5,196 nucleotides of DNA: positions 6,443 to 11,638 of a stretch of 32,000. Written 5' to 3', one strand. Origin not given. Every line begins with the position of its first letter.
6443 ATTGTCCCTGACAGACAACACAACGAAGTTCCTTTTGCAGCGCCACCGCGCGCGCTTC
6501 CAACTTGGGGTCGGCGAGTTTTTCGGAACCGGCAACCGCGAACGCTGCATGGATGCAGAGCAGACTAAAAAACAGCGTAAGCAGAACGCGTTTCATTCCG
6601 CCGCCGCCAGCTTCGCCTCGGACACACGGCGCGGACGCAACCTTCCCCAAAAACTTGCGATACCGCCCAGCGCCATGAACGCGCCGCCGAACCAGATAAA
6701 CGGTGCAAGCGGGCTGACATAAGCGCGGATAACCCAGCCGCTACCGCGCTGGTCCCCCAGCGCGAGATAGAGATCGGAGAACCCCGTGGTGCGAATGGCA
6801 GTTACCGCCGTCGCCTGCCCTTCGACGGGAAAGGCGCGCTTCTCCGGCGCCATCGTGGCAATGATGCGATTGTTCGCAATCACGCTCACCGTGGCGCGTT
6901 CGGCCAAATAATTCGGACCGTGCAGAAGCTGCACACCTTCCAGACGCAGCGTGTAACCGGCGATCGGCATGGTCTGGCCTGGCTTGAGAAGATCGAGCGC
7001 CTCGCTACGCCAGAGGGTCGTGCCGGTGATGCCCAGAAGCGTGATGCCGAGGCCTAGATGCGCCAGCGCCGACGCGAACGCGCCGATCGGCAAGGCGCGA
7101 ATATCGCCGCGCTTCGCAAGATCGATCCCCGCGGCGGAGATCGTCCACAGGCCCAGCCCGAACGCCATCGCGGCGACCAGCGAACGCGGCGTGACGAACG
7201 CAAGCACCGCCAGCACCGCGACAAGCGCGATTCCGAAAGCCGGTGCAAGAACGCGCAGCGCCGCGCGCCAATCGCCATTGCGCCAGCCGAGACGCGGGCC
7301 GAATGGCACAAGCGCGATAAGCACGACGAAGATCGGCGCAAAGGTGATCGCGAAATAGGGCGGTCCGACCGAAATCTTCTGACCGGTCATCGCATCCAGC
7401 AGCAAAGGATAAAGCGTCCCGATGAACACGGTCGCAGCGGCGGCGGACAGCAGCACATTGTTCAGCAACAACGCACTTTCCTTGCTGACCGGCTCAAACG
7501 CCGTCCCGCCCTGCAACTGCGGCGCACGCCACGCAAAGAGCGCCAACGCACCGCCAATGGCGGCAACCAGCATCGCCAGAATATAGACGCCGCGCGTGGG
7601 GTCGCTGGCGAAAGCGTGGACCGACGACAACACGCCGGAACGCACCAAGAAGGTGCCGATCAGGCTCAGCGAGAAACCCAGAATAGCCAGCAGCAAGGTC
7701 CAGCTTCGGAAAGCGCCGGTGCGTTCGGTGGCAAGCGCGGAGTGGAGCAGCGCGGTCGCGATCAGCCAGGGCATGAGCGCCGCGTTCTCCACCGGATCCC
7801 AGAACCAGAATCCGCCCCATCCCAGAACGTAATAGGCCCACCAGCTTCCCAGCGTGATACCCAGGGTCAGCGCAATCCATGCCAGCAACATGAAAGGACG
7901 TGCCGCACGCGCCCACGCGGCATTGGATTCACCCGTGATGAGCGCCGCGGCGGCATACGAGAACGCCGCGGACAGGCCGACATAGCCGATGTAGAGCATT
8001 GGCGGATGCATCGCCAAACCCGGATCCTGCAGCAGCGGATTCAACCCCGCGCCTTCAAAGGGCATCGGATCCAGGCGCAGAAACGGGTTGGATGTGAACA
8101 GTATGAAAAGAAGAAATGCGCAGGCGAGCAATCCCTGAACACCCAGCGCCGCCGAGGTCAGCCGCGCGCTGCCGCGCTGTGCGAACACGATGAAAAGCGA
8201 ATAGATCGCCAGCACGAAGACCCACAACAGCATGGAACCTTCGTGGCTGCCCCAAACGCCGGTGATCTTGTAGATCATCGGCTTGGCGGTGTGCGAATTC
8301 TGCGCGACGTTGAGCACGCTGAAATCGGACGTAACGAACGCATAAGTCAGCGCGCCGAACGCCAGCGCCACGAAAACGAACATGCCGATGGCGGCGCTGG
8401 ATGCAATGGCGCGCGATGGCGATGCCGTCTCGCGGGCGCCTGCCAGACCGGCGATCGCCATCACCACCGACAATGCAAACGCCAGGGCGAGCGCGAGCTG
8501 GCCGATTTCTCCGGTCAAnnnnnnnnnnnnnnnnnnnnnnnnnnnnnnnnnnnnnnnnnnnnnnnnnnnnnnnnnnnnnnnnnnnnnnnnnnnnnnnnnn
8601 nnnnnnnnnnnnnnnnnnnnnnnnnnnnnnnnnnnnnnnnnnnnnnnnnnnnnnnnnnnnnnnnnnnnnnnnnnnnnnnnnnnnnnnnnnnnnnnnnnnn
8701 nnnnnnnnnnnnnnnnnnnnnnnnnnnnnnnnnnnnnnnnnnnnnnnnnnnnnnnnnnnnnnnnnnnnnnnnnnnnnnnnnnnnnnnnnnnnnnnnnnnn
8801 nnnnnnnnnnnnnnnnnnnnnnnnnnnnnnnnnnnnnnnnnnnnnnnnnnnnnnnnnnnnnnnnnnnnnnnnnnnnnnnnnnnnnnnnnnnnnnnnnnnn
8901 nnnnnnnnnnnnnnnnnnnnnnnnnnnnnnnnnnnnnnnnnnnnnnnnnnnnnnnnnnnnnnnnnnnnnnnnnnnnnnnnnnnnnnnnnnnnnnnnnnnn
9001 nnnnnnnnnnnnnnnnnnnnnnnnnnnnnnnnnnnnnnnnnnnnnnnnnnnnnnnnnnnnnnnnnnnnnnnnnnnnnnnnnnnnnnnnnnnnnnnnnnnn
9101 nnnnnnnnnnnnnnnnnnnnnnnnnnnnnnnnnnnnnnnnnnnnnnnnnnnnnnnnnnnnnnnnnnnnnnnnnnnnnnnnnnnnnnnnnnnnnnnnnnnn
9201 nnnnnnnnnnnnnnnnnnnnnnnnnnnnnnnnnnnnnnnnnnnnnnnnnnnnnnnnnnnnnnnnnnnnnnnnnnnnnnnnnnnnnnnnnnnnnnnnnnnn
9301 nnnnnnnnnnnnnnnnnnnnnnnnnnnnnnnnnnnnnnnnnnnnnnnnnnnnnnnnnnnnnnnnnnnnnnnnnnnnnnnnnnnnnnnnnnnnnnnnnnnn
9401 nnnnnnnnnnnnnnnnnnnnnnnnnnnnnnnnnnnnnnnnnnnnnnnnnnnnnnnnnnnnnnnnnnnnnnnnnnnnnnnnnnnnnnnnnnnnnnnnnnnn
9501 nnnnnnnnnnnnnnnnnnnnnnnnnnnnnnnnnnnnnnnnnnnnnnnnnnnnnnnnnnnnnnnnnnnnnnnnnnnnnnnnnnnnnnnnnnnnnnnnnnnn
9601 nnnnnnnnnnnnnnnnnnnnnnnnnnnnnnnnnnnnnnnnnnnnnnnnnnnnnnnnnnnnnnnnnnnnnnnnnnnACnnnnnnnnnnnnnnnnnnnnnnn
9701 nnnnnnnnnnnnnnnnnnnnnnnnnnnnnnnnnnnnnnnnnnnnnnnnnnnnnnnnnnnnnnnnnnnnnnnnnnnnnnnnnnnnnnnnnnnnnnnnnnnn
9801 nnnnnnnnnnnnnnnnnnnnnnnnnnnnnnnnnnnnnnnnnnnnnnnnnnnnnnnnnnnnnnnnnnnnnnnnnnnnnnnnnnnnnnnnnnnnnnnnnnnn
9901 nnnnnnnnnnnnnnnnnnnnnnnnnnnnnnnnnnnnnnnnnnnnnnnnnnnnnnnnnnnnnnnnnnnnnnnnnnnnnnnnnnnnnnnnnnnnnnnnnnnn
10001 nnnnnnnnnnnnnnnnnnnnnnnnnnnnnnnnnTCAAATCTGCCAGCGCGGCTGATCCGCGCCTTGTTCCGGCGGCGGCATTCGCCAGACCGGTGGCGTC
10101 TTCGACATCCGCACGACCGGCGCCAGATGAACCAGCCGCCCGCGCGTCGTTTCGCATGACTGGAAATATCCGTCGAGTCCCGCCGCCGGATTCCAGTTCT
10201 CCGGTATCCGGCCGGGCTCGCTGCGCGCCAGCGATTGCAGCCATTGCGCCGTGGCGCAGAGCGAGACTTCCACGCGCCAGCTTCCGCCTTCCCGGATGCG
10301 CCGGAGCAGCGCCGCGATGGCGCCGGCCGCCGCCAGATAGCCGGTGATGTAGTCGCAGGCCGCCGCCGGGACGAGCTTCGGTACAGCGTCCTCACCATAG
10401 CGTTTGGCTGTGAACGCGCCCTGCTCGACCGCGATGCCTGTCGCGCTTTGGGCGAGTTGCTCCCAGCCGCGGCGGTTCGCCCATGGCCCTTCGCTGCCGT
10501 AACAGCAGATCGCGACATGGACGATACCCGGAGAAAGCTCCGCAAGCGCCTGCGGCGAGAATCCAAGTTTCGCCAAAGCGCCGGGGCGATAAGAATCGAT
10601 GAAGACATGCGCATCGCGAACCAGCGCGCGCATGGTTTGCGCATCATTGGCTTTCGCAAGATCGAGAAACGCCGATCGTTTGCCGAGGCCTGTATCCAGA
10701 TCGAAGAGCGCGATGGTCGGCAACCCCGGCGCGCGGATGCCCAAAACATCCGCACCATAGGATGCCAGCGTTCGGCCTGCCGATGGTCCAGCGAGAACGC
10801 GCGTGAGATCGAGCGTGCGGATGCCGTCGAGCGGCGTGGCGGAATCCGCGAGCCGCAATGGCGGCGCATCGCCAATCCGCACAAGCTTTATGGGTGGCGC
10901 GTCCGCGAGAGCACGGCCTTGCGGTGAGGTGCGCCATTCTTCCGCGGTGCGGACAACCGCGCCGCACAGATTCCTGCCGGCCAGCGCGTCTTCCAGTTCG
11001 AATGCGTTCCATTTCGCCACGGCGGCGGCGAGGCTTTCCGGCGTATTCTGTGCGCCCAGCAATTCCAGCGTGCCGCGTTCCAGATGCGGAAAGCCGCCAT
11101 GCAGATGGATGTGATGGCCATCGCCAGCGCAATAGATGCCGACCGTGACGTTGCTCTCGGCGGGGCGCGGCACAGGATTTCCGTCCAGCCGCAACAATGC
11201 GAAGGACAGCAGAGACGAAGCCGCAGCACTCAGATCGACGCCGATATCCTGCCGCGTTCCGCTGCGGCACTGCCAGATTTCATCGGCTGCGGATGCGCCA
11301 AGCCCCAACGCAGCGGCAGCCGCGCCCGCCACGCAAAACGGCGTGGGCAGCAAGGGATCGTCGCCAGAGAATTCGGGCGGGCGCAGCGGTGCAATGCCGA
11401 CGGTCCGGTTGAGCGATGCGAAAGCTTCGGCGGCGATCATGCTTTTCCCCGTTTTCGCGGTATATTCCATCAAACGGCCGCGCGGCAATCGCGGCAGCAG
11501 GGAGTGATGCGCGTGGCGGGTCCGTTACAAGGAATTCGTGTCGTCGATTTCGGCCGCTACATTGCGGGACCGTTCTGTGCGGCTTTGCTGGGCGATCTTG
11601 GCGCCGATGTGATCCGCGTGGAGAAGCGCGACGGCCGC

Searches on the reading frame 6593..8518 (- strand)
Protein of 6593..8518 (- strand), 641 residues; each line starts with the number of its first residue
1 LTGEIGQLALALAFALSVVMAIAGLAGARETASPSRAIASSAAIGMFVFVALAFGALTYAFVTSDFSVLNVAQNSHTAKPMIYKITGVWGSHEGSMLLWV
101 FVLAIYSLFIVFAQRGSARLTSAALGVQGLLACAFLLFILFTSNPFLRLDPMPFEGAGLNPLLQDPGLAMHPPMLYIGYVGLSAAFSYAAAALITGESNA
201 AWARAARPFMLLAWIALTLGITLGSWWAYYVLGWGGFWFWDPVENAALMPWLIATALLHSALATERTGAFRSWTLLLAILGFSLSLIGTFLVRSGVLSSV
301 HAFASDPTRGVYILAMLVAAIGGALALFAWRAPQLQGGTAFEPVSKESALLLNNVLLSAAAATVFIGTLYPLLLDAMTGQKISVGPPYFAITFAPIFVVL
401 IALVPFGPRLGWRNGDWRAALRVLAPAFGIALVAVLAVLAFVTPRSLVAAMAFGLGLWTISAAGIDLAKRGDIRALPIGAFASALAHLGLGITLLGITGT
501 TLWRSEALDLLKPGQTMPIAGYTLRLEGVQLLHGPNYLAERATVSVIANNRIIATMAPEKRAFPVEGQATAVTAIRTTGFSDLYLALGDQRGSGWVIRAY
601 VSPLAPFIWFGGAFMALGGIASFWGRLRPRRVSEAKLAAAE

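Call 79: search_protein_families(library=pfam, proteins=[window:6593-8518:-], max_evalue=0.00001)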
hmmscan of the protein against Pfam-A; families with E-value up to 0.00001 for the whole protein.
window:6593-8518:- (641 aa): 2 families
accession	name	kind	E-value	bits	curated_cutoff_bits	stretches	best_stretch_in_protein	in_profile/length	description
PF16327.10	CcmF_C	-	3.2e-97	326.1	28.7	1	314-625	1-322/323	Cytochrome c-type biogenesis protein CcmF C-terminal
PF01578.25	Cytochrom_C_asm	-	7.2e-48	163.5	29.9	1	89-294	1-206/212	Cytochrome C assembly protein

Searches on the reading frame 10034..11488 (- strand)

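Call 79: search_protein_families(library=pfam, proteins=[window:10034-11488:-], max_evalue=0.00001)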
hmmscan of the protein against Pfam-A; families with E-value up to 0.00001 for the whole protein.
window:10034-11488:- (484 aa): 1 family
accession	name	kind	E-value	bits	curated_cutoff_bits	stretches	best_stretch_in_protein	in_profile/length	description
PF02515.22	CoA_transf_3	-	2.3e-46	159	23.3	1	220-419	1-204/366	CoA-transferase family III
